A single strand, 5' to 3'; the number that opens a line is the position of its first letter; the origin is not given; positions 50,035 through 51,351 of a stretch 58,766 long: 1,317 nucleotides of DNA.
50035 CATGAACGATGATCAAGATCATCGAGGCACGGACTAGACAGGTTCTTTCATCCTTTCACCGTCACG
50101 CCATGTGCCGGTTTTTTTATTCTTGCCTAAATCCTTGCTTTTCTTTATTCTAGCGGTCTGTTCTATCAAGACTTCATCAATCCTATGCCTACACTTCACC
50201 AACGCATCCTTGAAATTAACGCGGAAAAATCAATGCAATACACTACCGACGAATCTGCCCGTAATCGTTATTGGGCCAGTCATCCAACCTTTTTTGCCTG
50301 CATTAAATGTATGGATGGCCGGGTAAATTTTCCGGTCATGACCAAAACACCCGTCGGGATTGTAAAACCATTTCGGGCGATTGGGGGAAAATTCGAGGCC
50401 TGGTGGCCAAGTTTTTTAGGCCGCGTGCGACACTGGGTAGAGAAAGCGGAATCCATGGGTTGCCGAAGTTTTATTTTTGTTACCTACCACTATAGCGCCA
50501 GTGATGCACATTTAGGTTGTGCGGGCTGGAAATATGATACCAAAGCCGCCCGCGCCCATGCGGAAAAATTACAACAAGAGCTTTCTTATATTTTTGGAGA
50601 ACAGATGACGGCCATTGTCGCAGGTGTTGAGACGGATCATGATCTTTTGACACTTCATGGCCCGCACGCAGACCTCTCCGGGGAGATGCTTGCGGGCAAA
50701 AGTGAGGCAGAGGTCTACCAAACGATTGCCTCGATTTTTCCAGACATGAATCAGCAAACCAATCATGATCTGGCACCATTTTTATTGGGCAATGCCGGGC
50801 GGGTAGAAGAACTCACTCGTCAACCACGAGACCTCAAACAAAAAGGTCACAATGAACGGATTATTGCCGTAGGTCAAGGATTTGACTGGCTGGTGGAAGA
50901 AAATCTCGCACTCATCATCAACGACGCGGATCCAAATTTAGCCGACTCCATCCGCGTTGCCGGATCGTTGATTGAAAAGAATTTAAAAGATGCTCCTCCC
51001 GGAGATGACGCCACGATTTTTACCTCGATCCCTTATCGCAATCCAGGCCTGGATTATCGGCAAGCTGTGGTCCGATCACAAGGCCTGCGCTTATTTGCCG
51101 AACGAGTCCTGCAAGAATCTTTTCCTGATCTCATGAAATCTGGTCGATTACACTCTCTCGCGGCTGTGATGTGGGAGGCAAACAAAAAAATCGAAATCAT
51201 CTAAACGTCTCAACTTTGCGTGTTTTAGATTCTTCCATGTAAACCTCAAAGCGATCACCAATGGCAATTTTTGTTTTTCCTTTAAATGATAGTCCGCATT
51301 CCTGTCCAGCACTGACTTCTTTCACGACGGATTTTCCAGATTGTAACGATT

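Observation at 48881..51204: Three consecutive, mutually divergent beta-carbonic-anhydrase-signature genes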

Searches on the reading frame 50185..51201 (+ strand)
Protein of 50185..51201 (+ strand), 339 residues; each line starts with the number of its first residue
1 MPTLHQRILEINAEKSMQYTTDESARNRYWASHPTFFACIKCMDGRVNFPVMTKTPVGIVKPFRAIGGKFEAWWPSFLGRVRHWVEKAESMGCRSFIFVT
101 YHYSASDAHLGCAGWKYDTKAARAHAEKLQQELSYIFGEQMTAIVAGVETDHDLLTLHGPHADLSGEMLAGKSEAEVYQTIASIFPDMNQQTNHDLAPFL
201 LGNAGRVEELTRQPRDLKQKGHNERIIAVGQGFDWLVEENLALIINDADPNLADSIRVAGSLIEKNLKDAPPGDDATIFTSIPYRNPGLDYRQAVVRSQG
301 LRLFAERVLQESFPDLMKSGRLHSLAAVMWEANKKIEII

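Call 3: search_protein_families(library=pfam, proteins=[window:50185-51201:+], max_evalue=10)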
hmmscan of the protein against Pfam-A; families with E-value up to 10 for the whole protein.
window:50185-51201:+ (339 aa): 2 families
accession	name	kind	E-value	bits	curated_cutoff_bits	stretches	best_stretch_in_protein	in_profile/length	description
PF20686.2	CsoSCA_cat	-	9.4e-08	32.2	21.5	1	69-185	54-177/236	Carboxysome Shell Carbonic Anhydrase, catalytic domain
PF20393.3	Pro_CA_2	-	0.0043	17.7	30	1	34-53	3-22/125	Putative carbonic anhydrase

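Call 4: search_protein_families(library=ncbifam, proteins=[window:50185-51201:+], max_evalue=10)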
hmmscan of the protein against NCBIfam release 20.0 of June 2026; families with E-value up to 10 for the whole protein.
window:50185-51201:+ (339 aa): 1 family
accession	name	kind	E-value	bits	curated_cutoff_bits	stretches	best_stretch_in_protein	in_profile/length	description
TIGR02701.1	shell_carb_anhy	equivalog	1.1e-09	37.6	241.05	2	71-187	161-284/450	carboxysome shell carbonic anhydrase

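Call 6: search_solved_structures(query=window:50185-51201:+, max_evalue=10, show_alignments=2)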
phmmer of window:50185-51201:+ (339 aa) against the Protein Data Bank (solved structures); distinct sequences matched with E-value up to 10: 15.
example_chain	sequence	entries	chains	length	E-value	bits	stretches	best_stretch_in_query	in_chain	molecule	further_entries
2fgy_A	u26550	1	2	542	7.1e-06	28.4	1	70-162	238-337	carboxysome shell polypeptide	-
9g4t_A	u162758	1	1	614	1.1e-05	27.8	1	70-162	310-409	Immunoglobulin G-binding protein G,Carboxysome shell carbonic anhydrase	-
8thm_A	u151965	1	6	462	1.3e-05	27.5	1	96-327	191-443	Carboxysome shell carbonic anhydrase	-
9skx_A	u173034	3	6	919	3.2e-05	26.3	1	70-161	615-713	Maltose/maltodextrin-binding periplasmic protein,Carboxysome shell carbonic anhydrase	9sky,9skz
9skr_A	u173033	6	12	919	3.2e-05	26.2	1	70-161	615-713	Maltose/maltodextrin-binding periplasmic protein,Carboxysome shell carbonic anhydrase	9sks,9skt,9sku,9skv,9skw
6een_D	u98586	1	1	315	0.025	16.8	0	202-237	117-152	Designer Pentatricopeptide Protein dPPR10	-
6een_C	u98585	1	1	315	0.087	15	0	201-231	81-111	Designer Pentatricopeptide Protein dPPR10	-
6een_B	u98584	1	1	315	0.088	14.9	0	201-222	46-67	Designer Pentatricopeptide Protein dPPR10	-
4air_A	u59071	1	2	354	0.14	14.2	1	147-229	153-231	Cysteine synthase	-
3spx_A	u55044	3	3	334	0.28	13.3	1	155-229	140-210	O-acetyl serine sulfhydrylase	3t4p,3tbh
8b9m_A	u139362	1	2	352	0.31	13.2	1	155-229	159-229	Cysteine synthase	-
2x9w_A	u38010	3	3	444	0.45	12.6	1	162-261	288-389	CELL WALL SURFACE ANCHOR FAMILY PROTEIN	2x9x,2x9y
4ozs_A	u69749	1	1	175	0.5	12.5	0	201-226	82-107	Alpha solenoid protein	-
2y1v_A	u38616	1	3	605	1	11.4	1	162-261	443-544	CELL WALL SURFACE ANCHOR FAMILY PROTEIN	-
3rpk_A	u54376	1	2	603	1.1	11.4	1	162-261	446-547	Backbone pilus subunit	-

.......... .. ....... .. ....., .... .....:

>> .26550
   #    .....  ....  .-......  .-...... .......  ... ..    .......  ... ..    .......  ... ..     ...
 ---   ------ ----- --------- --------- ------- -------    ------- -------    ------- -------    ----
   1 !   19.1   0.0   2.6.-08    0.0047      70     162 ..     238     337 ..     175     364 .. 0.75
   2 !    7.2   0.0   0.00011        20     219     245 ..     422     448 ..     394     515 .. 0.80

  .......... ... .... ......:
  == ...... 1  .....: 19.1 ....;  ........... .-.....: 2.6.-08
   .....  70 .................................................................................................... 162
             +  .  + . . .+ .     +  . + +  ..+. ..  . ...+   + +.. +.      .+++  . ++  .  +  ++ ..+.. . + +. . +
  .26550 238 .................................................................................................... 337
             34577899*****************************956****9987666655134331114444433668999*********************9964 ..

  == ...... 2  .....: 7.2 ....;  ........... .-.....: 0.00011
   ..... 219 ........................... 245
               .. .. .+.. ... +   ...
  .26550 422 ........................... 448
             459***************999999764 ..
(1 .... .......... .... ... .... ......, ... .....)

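Call 9: find_homologous_proteins(query=window:50185-51201:+, max_evalue=0.001)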
Query window:50185-51201:+ (339 aa): 323 proteins with E <= 0.001 among 1978 candidates; the best 120 are listed.
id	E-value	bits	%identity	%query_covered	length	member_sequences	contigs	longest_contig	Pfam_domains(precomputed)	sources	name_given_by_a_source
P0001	1.1e-230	782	100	100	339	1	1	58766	PF20686.3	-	-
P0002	6.6e-169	579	72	100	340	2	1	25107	PF20686.3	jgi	jgi:hypothetical protein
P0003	1.4e-167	575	72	100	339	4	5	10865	PF20686.3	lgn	-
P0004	5.4e-166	570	70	100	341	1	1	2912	PF20686.3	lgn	-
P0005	7.0e-166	569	70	100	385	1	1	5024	-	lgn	-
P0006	9.7e-166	569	70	100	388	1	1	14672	-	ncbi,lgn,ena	-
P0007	1.2e-165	569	70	100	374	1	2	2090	PF20686.3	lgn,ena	-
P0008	2.4e-162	558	70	100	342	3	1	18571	-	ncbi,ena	-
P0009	3.4e-162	557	70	100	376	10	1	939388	-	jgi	jgi:hypothetical protein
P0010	4.8e-162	557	70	99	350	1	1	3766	PF20686.3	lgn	-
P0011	7.4e-161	553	69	100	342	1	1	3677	PF20686.3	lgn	-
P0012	9.4e-161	552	68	100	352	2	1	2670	-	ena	-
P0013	8.3e-160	549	69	100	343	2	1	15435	-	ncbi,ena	-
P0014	3.4e-159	547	67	100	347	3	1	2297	PF20686.3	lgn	-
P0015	1.4e-158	545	68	100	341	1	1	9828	PF20686.3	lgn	-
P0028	1.2e-154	532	67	100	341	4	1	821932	PF20686.3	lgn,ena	-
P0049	3.8e-143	495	62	100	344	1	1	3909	PF20686.3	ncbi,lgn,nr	ncbi:hypothetical protein HY480_03285 [Candidatus Uhrbacteria bacterium]|nr:hypothetical protein [Ca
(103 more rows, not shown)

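Call 19: find_encoding_contigs(protein=P0002, flank=6000, max_places=3)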
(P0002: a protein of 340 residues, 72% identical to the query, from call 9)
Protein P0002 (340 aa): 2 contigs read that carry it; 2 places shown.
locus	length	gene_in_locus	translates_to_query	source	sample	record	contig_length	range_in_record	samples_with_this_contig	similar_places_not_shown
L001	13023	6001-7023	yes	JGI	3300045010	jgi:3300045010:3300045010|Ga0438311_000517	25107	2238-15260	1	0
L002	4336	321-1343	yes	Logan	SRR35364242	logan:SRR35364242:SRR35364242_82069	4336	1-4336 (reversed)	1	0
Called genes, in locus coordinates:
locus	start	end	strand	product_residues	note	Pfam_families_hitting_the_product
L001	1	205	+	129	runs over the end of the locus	PF00213:OSCP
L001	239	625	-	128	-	-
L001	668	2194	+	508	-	PF02874:ATP-synt_ab_N, PF00006:ATP-synt_ab, PF06745:ATPase (faint), PF00306:ATP-synt_ab_C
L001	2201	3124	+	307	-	PF00231:ATP-synt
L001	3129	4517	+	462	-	PF02874:ATP-synt_ab_N, PF00006:ATP-synt_ab, PF22919:ATP-synt_VA_C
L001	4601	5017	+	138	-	PF02823:ATP-synt_DE_N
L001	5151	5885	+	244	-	-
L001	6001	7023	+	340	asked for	PF20686:CsoSCA_cat (weak)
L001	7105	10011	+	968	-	PF00580:UvrD-helicase, PF01443:Viral_helicase1 (faint), PF13245:AAA_19, PF13604:AAA_30 (faint), PF13361:UvrD_C, PF13538:UvrD_C_2 (faint), PF12705:PDDEXK_1, PF01930:Cas_Cas4 (weak)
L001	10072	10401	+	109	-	PF05258:DciA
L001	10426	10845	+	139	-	-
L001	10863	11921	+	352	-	PF00022:Actin, PF06723:MreB_Mbl, PF00012:HSP70, PF14450:FtsA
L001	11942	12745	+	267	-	PF04085:MreC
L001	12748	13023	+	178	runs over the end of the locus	-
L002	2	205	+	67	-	?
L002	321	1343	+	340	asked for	PF20686:CsoSCA_cat (weak)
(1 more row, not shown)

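Call 21: find_encoding_contigs(protein=P0009, flank=6000, max_places=2)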
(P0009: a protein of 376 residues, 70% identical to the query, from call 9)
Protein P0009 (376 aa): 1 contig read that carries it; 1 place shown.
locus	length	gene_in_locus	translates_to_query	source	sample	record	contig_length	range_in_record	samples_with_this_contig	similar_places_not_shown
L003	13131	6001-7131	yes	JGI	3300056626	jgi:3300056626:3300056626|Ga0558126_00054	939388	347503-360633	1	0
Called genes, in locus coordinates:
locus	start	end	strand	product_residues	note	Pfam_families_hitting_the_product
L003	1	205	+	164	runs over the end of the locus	PF01988:VIT1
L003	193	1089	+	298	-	PF11974:bMG3 (faint), PF13620:CarboxypepD_reg, PF13715:CarbopepD_reg_2 (faint), PF22904:NOMO1-like_2nd (faint), PF17210:SdrD_B (faint), PF13620:CarboxypepD_reg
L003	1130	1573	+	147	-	-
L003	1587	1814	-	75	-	-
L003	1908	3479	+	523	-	-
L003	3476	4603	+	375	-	PF01702:TGT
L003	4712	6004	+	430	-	PF20686:CsoSCA_cat (weak)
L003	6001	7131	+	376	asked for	-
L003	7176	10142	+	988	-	PF00580:UvrD-helicase, PF01443:Viral_helicase1 (faint), PF13245:AAA_19, PF13604:AAA_30 (faint), PF13361:UvrD_C, PF13538:UvrD_C_2 (faint), PF12705:PDDEXK_1, PF01930:Cas_Cas4 (weak)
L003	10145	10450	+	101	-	PF05258:DciA (weak)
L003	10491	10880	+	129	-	-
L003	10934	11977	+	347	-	PF00022:Actin (weak), PF06723:MreB_Mbl, PF00012:HSP70, PF14450:FtsA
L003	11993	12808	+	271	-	PF04085:MreC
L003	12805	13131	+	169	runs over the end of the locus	-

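Call 22: find_encoding_contigs(protein=P0028, flank=6000, max_places=2)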
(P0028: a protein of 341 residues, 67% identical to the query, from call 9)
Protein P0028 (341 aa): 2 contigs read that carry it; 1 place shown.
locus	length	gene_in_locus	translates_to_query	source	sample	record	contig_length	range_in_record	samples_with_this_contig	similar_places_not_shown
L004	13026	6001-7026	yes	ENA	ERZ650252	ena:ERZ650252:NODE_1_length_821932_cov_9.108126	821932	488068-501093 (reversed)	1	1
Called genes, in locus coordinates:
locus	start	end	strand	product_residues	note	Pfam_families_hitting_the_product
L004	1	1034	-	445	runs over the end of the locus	PF22053:DUF6938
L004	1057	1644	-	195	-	-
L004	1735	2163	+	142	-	-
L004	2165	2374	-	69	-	-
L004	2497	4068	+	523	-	-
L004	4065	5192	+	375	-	PF01702:TGT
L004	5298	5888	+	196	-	-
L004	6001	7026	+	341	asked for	PF20686:CsoSCA_cat (weak)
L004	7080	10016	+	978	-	PF00580:UvrD-helicase, PF13245:AAA_19, PF13604:AAA_30 (faint), PF13361:UvrD_C, PF13538:UvrD_C_2 (faint), PF12705:PDDEXK_1, PF01930:Cas_Cas4 (weak)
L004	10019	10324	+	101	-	PF05258:DciA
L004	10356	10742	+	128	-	-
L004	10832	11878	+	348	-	PF06723:MreB_Mbl, PF00022:Actin (weak), PF00012:HSP70, PF14450:FtsA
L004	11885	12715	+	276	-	PF04085:MreC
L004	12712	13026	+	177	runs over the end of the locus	-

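Call 26: search_protein_families(library=pfam, proteins=[L001:5151-5882:+, L004:5298-5885:+, L003:4712-6001:+, L003:6001-7128:+], max_evalue=1)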
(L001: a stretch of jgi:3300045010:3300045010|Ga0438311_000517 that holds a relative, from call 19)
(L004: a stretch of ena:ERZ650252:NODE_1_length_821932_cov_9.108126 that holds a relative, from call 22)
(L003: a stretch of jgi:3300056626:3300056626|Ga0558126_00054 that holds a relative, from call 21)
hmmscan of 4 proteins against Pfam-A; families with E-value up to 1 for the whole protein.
L001:5151-5882:+ (244 aa): 1 family
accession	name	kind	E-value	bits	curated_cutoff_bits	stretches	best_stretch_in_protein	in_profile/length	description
PF01965.30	DJ-1_PfpI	-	0.0072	16.6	26.6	1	105-194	18-110/165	DJ-1/PfpI family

L004:5298-5885:+ (196 aa): 0 families

L003:4712-6001:+ (430 aa): 1 family
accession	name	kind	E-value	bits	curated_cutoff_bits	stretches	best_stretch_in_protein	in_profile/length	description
PF20686.2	CsoSCA_cat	-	1.7e-07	31.4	21.5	1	59-200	7-153/236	Carboxysome Shell Carbonic Anhydrase, catalytic domain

L003:6001-7128:+ (376 aa): 4 families
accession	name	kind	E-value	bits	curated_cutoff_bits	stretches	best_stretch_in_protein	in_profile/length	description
PF20686.2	CsoSCA_cat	-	4.5e-05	23.5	21.5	1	109-201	57-156/236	Carboxysome Shell Carbonic Anhydrase, catalytic domain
PF20393.3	Pro_CA_2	-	0.012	16.2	30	1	71-90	3-22/125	Putative carbonic anhydrase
PF20377.3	DUF6672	-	0.14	12.4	24.3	1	186-239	68-121/152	Family of unknown function (DUF6672)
PF08936.15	CsoSCA_C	-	0.19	12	26.1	0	261-366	2-103/118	Carboxysome Shell Carbonic Anhydrase, C-terminal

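Call 27: find_encoding_contigs(protein=P0049, flank=6000, max_places=2)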
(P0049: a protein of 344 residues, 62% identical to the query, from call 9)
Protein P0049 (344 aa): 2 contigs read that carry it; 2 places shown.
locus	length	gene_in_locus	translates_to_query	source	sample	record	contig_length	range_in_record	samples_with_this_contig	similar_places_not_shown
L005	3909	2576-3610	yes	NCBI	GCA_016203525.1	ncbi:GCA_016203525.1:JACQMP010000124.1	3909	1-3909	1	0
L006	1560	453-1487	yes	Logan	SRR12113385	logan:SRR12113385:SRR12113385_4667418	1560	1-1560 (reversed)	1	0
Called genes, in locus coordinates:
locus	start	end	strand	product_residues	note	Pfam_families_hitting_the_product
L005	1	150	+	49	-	?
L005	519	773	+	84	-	-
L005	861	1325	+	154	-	PF02823:ATP-synt_DE_N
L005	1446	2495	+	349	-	-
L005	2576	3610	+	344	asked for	PF20686:CsoSCA_cat (weak)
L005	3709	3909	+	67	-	PF00160:Pro_isomerase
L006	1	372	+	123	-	?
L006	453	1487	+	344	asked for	PF20686:CsoSCA_cat (weak)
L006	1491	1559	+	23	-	?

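Call 39: find_related_loci(query=A4, collection=genome_contigs, flank=6000)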
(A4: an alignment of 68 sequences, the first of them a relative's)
Query A4 (339 aa) in genome_contigs; peptide patterns used: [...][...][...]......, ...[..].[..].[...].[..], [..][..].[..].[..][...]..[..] (x = any residue, [..] = any of these).
484 stretches matched a pattern; 453 encode a relative of the query (tblastn E <= 1e-3); the best 80 are kept; 80 distinct loci.
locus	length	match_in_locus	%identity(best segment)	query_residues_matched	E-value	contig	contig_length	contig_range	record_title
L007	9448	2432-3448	71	1-339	9e-170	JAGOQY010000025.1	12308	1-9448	Patescibacteria group bacterium isolate Gw_Eff_bin_227 Gw_Eff_12634_length_12308_cov_9.653230, whole genome shotgun sequ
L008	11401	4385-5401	70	1-339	8e-169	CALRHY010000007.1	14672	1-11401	MAG: Candidatus Uhrbacteria bacterium RIFOXYB12_FULL_58_10 isolate MaH-04nov19-253 genome assembly, contig: MaH-04nov19-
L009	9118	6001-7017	68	1-339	5e-168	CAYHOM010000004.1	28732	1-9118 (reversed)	MAG TPA_asm: uncultured Gammaproteobacteria bacterium isolate ERP119705_co15_210 genome assembly, contig: NODE_1355_leng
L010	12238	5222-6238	69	1-339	7e-168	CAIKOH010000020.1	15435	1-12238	Candidatus Uhrbacteria bacterium isolate T7_bin-302 genome assembly, contig: bin-302:20/79, whole genome shotgun sequenc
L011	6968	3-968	71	18-339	1e-165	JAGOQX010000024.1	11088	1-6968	Patescibacteria group bacterium isolate Gw_Eff_bin_226 Gw_Eff_14954_length_11088_cov_5.283277, whole genome shotgun sequ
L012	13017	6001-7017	69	1-339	6e-164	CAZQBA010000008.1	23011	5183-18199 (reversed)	MAG TPA_asm: uncultured Gammaproteobacteria bacterium isolate binchicken_co128_169 genome assembly, contig: NODE_1639_le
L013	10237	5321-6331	68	1-337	5e-164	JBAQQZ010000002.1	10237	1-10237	MAG: Patescibacteria group bacterium isolate MFD12007_ilm_asm_bin9 k127_29481, whole genome shotgun sequence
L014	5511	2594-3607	67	1-339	6e-166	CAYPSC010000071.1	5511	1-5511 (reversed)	MAG TPA_asm: uncultured Gammaproteobacteria bacterium isolate SRP257259_co1_137 genome assembly, contig: NODE_26335_leng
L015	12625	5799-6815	67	1-339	2e-163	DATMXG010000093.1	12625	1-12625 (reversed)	MAG TPA_asm: Candidatus Methylomirabilis sp. isolate SMAG_U13114 k141_130697, whole genome shotgun sequence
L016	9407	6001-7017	67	1-339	4e-158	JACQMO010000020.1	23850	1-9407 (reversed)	MAG: Candidatus Uhrbacteria bacterium isolate NC_groundwater_1231_Ag_S-0.1um_60_33 S_p1_S3_coassembly_k141_1695025, whol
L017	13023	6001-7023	65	1-339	2e-153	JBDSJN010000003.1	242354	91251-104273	MAG: Patescibacteria group bacterium isolate cluster1_bin.323 k127_428844, whole genome shotgun sequence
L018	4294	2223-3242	61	1-339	1e-145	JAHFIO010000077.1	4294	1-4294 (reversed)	MAG: Candidatus Uhrbacteria bacterium isolate nzgw364 NODE_30981_length_4295_cov_3.071634, whole genome shotgun sequence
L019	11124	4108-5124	53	1-339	1e-124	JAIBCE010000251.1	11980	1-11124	MAG: Sandaracinaceae bacterium isolate SSF7 NODE_111288_length_11980_cov_8.176411, whole genome shotgun sequence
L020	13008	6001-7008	56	4-339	3e-124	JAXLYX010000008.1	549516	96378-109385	MAG: Polyangiales bacterium isolate STL-MYX24 C3.137.fa-8, whole genome shotgun sequence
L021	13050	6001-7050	51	1-339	1e-116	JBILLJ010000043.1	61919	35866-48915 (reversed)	MAG: Sandaracinaceae bacterium isolate ME2017-07-27_3300044645_group7_bin65 Rohwer_bin1493_scaffold_182_c1, whole genome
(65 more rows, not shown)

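Call 45: predict_structure(alignment_id=A4)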
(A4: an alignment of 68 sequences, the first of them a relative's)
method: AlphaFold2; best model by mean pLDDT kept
length: 339 residues; sequences in the alignment: 68
mean_pLDDT: 94.2   pTM: 0.90
mean pLDDT of the five models: 94.2, 94.0, 93.8, 93.4, 91.9
residues with pLDDT >= 90: 292; 70-90: 47; 50-70: 0; < 50: 0
segments of 3 or more residues with pLDDT < 50: none
pLDDT, mean of each block of 10 residues (from residue 1): 93 93 90 96 90 89 90 95 97 98 93 93 98 98 98 96 96 95 96 96 96 87 91 84 92 95 92 93 97 98 98 97 97 95
secondary structure, 60 per line:
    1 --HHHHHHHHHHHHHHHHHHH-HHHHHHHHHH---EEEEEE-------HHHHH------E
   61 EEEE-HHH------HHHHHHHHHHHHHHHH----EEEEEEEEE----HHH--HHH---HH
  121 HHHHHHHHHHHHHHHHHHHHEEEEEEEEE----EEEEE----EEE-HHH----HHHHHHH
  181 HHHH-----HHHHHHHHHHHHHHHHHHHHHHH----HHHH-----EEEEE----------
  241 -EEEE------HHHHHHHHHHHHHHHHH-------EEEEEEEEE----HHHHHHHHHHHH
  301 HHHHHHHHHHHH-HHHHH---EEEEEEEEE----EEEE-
elements in order: H3-21 H23-32 E36-41 H49-53 E60-64 H75-90 E95-103 H119-140 E141-149 E154-158 E163-165 H174-184 H190-212 H217-220 E226-230 E242-245 H252-268 E276-284 H289-312 H314-318 E322-330 E335-338
